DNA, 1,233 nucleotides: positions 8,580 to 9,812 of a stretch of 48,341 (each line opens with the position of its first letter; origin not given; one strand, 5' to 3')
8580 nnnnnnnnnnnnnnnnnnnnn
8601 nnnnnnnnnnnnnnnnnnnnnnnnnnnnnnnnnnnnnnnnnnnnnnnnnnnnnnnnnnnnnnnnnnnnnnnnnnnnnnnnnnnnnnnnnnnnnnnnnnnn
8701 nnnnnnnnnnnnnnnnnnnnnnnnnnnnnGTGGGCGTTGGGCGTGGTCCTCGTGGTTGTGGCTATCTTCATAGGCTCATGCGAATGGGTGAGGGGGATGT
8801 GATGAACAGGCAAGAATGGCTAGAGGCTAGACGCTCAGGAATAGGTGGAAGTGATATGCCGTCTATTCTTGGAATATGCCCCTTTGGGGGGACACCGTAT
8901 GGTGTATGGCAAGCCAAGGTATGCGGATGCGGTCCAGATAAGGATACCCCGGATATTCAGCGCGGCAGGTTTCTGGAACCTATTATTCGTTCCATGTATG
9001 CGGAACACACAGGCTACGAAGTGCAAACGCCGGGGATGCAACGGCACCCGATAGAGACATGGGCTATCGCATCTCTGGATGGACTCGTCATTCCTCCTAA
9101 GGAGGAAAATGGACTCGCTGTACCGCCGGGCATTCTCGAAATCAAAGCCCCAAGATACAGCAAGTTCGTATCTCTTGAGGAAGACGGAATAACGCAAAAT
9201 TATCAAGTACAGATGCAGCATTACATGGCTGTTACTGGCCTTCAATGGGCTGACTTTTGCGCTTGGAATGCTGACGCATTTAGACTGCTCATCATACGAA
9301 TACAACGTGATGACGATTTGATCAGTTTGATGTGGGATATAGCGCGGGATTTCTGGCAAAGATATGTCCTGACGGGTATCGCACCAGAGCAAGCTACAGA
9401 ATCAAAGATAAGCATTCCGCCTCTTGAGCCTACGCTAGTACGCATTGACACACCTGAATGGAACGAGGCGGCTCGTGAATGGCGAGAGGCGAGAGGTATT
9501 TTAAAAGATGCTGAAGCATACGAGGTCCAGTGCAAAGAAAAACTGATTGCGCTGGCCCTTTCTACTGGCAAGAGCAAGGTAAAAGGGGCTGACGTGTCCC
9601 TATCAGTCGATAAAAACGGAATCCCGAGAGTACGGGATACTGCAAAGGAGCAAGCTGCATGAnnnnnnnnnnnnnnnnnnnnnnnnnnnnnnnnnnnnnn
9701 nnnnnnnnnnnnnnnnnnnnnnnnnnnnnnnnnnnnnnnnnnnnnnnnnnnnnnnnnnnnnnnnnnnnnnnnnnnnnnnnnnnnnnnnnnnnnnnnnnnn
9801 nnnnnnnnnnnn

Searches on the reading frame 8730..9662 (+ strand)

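Call 38: search_protein_families(library=pfam, proteins=[window:8730-9662:+], max_evalue=0.001)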
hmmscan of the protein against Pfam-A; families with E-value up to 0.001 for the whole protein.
window:8730-9662:+ (310 aa): 1 family
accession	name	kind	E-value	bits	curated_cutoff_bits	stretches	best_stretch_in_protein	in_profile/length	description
PF09588.16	YqaJ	-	2.4e-26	93.2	22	1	29-171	1-149/150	YqaJ-like viral recombinase domain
